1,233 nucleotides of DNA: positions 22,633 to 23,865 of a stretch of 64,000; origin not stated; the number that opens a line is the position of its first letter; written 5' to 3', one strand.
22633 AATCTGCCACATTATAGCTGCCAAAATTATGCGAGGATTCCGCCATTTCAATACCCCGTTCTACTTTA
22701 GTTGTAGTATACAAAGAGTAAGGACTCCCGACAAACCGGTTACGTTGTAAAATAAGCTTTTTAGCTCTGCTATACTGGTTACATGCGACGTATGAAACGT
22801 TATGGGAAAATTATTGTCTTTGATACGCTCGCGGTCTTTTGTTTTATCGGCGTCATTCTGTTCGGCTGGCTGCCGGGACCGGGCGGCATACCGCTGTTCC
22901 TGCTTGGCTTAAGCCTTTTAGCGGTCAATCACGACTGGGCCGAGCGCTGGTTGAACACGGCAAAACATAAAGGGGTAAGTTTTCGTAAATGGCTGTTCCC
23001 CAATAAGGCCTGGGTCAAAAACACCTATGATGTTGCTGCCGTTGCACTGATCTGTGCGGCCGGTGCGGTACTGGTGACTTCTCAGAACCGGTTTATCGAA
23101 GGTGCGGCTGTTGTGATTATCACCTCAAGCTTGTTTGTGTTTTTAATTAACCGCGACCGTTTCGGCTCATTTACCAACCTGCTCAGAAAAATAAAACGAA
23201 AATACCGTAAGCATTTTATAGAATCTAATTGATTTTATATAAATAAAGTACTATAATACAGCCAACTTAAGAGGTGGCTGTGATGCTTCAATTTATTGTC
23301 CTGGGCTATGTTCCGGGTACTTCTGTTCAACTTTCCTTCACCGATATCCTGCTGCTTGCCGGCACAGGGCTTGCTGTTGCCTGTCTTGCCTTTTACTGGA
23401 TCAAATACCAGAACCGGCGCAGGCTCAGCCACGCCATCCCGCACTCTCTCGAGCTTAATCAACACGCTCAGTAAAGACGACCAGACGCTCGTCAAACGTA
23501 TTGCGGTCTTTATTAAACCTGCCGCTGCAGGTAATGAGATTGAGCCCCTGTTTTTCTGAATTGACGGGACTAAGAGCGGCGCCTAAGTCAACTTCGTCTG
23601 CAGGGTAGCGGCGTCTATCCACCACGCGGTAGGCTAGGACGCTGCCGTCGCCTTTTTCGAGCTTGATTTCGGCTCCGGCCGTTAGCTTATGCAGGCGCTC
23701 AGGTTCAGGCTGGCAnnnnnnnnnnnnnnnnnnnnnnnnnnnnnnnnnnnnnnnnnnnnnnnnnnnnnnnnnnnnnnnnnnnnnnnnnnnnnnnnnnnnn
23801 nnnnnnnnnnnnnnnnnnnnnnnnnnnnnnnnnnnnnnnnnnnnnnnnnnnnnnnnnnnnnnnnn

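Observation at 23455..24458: Sortase C-terminal remnant fused out-of-frame to the end of an abruptly truncated surface protein gene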

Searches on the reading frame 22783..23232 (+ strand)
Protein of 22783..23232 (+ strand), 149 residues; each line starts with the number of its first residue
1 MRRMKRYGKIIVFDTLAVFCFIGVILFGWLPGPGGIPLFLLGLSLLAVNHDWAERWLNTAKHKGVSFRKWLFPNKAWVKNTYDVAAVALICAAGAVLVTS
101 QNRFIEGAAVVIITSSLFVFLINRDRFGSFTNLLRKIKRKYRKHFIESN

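Call 4: search_protein_families(library=pfam, proteins=[window:22783-23232:+], max_evalue=1)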
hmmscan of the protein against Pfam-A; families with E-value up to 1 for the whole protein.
window:22783-23232:+ (149 aa): 4 families
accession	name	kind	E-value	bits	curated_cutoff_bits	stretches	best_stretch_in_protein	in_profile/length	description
PF09656.15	PGPGW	-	1.4e-05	24.9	23.3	1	20-62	12-52/53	Putative transmembrane protein (PGPGW)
PF04304.18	DUF454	-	0.19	12.2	35.1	1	20-122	15-111/115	Protein of unknown function (DUF454)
PF03706.18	LPG_synthase_TM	-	0.21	11.5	33.4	1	78-137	115-181/302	Lysylphosphatidylglycerol synthase TM region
PF11026.13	DUF2721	-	0.45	10.8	28.3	0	2-46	58-107/129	Protein of unknown function (DUF2721)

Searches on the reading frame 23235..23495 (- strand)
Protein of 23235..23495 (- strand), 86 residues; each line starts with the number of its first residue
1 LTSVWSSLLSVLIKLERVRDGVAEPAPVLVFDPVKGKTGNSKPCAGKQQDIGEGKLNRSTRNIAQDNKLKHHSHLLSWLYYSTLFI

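Call 4: search_protein_families(library=pfam, proteins=[window:23235-23495:-], max_evalue=1)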
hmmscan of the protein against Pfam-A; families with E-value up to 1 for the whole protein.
window:23235-23495:- (86 aa): 0 families

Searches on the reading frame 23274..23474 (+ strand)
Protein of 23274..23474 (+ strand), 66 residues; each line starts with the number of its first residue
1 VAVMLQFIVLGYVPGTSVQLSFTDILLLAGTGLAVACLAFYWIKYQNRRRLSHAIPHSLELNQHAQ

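Call 4: search_protein_families(library=pfam, proteins=[window:23274-23474:+], max_evalue=1)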
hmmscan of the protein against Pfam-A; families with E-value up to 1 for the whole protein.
window:23274-23474:+ (66 aa): 2 families
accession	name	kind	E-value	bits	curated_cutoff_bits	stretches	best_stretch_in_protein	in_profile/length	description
PF03899.21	ATP-synt_I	-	0.06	14.2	25.1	1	3-47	3-47/99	ATP synthase I chain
PF06305.16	LapA_dom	-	0.17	12.2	28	1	25-52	23-50/64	Lipopolysaccharide assembly protein A domain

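Call 55: search_protein_families(library=pfam, proteins=[window:23274-23471:+], max_evalue=0.01)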
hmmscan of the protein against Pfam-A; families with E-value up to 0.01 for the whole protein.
window:23274-23471:+ (66 aa): 0 families

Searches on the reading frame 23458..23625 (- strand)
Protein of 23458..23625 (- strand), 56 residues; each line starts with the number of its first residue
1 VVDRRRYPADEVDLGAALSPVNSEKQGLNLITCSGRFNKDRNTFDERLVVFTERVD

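Call 37: list_cluster_members(proteins=[P0001, window:23458-23625:-, P0004, P0002, P0003])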
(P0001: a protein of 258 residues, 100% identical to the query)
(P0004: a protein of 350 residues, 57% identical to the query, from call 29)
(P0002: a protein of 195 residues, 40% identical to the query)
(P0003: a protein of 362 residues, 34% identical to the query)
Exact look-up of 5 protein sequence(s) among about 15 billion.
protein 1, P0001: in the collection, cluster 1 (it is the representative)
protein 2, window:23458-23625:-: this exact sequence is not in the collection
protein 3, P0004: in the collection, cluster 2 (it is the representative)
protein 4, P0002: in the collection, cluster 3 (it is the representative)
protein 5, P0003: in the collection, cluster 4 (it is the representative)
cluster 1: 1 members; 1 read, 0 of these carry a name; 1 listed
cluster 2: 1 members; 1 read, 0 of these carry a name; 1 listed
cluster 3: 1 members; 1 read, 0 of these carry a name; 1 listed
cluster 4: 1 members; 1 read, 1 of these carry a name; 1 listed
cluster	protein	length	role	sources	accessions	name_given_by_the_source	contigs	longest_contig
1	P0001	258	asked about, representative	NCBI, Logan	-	-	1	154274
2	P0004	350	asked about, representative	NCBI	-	-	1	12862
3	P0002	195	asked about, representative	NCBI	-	-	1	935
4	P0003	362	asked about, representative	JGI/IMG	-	hypothetical protein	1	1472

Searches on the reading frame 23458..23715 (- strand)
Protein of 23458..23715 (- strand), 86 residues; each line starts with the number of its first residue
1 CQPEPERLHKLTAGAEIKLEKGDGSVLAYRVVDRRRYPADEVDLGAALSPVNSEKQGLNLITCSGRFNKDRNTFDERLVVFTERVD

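Call 4: search_protein_families(library=pfam, proteins=[window:23458-23715:-], max_evalue=1)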
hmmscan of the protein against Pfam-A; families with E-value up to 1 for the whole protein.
window:23458-23715:- (86 aa): 1 family
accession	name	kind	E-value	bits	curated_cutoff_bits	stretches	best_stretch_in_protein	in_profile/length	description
PF04203.18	Sortase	-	5.9e-09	36.2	26.6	1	7-85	55-125/125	Sortase domain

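Call 7: find_homologous_proteins(query=window:23458-23715:-)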
Query window:23458-23715:-: no candidate shares three 5-residue words with the query. No homologue found.

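Call 18: search_protein_families(library=ncbifam, proteins=[window:23458-23715:-], max_evalue=0.1)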
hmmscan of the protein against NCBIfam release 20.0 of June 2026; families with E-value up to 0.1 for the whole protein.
window:23458-23715:- (86 aa): 3 families
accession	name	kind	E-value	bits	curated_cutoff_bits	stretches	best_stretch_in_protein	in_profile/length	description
NF033748.1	class_F_sortase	subfamily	3.2e-11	43.1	166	1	7-83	79-153/155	class F sortase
TIGR01076.1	sortase_fam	subfamily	0.0064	16.3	39.35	1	7-85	60-128/136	sortase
TIGR03784.1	marine_sortase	equivalog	0.02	14.5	158.25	1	7-80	105-172/174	class GN sortase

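Call 29: search_protein_representatives(protein=window:23458-23715:-)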
Query: 86 residues. Proteins with E-value up to 0.001 (for the whole library): 1332; up to 1e-10: 239; up to 1e-30: 0. The best 150 are listed.
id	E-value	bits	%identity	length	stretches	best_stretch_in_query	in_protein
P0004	1.3e-19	85.8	57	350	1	7-85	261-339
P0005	5.9e-19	83.6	53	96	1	8-83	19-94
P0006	1.5e-17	79.1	52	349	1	8-84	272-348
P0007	2.0e-17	78.8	48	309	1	7-85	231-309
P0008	2.3e-17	78.6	49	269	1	8-86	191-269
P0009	4.9e-17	77.5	53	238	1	8-84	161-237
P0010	5.3e-17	77.4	55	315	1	8-83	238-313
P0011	7.1e-17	77.0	57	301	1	7-82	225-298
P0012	9.2e-17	76.7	47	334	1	10-85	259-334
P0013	1.1e-16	76.4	54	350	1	8-85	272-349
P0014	1.4e-16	76.0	52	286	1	7-85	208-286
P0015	1.8e-16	75.7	48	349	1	7-83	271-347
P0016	2.1e-16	75.5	47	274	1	6-83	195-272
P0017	3.1e-16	75.0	52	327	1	7-85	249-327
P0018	8.4e-16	73.6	51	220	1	8-84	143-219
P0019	1.1e-15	73.2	48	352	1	7-85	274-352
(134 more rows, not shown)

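Call 40: find_homologous_proteins(query=P0004, max_evalue=1e-20)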
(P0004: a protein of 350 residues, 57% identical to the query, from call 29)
Query P0004 (350 aa): 100 proteins with E <= 1e-20 among 7804 candidates.
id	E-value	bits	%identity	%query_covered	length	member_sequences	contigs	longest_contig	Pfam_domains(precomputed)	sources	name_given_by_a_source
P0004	1.0e-227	773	100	100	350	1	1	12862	PF04203.19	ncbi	-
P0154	9.4e-58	214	52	54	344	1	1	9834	PF04203.19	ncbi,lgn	-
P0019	6.4e-51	192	55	43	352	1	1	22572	PF04203.19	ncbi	-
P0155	1.6e-50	191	46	60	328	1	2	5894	PF04203.19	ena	-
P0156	7.3e-50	188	36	97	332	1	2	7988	PF04203.19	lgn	-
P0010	1.1e-49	188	43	68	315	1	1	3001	PF04203.19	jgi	jgi:LPXTG-site transpeptidase (sortase) family protein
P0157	3.2e-49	186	55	44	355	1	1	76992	PF04203.19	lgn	-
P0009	3.3e-48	183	45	54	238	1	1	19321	PF04203.19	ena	-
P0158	1.3e-47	181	39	74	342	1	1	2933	PF04203.19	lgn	-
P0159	1.8e-47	180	42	65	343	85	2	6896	PF04203.19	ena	-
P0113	1.8e-47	180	42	61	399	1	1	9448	PF04203.19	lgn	-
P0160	2.7e-47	180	42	65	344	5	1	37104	PF04203.19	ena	-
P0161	3.4e-47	180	41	65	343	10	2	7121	PF04203.19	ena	-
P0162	4.2e-47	179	42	62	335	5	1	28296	PF04203.19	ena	-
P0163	4.4e-47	179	42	62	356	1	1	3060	PF04203.19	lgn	-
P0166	5.8e-47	179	56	42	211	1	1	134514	PF04203.19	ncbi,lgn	-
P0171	1.0e-46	178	47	54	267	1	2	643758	PF04203.19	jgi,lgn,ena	-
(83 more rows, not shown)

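Call 41: find_encoding_contigs(protein=P0166, flank=5000, max_places=4)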
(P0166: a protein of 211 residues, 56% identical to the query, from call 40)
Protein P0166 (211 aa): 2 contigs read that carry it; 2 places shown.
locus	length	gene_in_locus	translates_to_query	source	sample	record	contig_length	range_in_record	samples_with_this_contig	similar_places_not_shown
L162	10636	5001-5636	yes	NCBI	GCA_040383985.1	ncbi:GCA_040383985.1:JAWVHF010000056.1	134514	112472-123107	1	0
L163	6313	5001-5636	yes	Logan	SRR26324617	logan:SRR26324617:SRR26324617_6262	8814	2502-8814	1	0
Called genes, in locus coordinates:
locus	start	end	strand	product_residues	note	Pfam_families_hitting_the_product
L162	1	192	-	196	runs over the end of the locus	-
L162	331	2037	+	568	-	PF00932:LTD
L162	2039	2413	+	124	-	PF02367:TsaE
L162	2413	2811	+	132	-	PF00814:TsaD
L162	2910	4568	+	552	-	-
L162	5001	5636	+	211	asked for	PF04203:Sortase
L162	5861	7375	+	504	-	PF12072:RNase_Y_N, PF13083:KH_KhpA-B (faint), PF22891:KH_PNO1_2nd (faint), PF00013:KH_1 (weak), PF01966:HD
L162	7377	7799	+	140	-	PF00293:NUDIX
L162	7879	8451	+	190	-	PF13419:HAD_2, PF00702:Hydrolase, PF13242:Hydrolase_like (weak)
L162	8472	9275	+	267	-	PF13277:YmdB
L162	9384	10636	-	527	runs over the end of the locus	PF00239:Resolvase, PF13408:Zn_ribbon_recom (weak)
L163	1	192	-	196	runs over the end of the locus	-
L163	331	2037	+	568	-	PF00932:LTD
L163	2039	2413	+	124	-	PF02367:TsaE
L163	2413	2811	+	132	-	PF00814:TsaD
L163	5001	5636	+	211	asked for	PF04203:Sortase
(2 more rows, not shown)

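Call 42: find_encoding_contigs(protein=P0154, flank=5000, max_places=4)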
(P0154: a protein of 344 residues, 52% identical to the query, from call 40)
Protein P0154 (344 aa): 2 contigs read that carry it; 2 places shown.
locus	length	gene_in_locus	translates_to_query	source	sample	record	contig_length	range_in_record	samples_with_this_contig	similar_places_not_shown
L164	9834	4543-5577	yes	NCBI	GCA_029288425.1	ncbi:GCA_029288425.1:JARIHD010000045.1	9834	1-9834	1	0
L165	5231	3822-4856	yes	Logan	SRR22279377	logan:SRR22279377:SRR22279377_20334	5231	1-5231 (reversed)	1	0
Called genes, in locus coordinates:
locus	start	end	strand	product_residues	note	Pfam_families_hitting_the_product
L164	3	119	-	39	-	?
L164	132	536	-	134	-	PF13884:Peptidase_S74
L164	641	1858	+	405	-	-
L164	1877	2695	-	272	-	PF00293:NUDIX (weak)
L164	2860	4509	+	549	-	-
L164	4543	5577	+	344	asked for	PF04203:Sortase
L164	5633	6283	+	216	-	-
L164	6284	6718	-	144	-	PF02590:SPOUT_MTase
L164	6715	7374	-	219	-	PF05711:TylF, PF13578:Methyltransf_24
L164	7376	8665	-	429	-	PF00817:IMS, PF11799:IMS_C, PF13438:DUF4113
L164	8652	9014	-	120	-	PF00717:Peptidase_S24 (weak)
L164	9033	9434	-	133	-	PF00072:Response_reg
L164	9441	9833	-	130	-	?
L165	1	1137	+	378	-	?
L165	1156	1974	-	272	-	PF00293:NUDIX (weak)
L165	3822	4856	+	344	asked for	PF04203:Sortase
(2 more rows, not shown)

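Call 57: find_encoding_contigs(protein=P0019, flank=4000, max_places=2)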
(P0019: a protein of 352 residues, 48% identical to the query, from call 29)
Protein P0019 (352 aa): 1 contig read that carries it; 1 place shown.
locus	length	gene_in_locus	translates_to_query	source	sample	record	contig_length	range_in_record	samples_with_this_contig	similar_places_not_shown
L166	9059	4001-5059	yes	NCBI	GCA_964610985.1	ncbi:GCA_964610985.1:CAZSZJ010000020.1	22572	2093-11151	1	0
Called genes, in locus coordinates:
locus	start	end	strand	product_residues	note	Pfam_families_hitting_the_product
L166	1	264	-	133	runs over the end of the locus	PF13884:Peptidase_S74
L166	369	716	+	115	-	-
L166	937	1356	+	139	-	-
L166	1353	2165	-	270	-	PF00293:NUDIX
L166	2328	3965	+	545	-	-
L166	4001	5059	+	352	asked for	PF04203:Sortase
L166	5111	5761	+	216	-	-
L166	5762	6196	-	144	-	PF02590:SPOUT_MTase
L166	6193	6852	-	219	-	PF05711:TylF, PF13578:Methyltransf_24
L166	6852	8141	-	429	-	PF00817:IMS, PF11799:IMS_C, PF13438:DUF4113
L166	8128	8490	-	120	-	PF00717:Peptidase_S24 (weak)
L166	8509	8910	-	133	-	PF00072:Response_reg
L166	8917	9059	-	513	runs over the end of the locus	PF00512:HisKA, PF02518:HATPase_c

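Call 58: find_encoding_contigs(protein=P0157, flank=4000, max_places=2)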
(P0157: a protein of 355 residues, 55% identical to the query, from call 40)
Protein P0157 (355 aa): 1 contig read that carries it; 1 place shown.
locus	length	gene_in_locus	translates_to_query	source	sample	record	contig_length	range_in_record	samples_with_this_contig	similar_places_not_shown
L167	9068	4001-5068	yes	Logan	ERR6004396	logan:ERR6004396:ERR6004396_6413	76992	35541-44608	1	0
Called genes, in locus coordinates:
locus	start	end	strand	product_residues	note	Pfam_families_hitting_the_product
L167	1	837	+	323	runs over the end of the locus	PF02955:GSH-S_ATP, PF08443:RimK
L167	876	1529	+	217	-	PF00657:Lipase_GDSL, PF13472:Lipase_GDSL_2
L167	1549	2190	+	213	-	PF23894:LD_SV2 (faint), PF00805:Pentapeptide (faint), PF13576:Pentapeptide_3 (faint), PF13599:Pentapeptide_4, PF25296:Decapeptide (faint), PF13599:Pentapeptide_4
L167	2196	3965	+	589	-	-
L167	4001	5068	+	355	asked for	PF04203:Sortase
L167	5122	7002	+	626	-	-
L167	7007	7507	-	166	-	-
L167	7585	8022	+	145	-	PF00293:NUDIX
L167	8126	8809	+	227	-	PF12697:Abhydrolase_6 (weak)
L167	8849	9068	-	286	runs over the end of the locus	PF02567:PhzC-PhzF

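Call 59: find_encoding_contigs(protein=P0171, flank=4000, max_places=2)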
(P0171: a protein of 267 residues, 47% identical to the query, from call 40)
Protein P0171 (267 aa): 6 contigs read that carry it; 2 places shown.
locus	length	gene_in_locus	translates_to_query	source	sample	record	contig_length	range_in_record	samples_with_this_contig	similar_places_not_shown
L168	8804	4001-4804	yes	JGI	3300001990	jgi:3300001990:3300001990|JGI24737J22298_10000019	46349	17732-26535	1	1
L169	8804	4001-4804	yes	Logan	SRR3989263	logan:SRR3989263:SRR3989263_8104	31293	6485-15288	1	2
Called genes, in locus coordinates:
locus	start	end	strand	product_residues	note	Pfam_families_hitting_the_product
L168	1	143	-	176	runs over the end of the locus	PF01613:Flavin_Reduct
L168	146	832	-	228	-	PF12146:Hydrolase_4 (weak)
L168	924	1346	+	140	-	PF00293:NUDIX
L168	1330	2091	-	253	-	PF01209:Ubie_methyltran (weak), PF13489:Methyltransf_23, PF08241:Methyltransf_11, PF08242:Methyltransf_12, PF13649:Methyltransf_25, PF13847:Methyltransf_31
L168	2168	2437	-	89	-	-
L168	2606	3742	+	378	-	-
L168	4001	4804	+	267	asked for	PF04203:Sortase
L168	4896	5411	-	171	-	-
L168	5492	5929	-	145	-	PF00903:Glyoxalase, PF13669:Glyoxalase_4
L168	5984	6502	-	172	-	PF01243:PNPOx_N, PF12900:Pyridox_ox_2 (weak), PF16242:Pyrid_ox_like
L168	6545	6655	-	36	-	PF13561:adh_short_C2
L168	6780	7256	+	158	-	PF16242:Pyrid_ox_like, PF01243:PNPOx_N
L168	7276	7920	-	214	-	-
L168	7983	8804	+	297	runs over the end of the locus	PF20240:DUF6597, PF12833:HTH_18, PF00165:HTH_AraC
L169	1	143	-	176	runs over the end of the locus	PF01613:Flavin_Reduct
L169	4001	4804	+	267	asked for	PF04203:Sortase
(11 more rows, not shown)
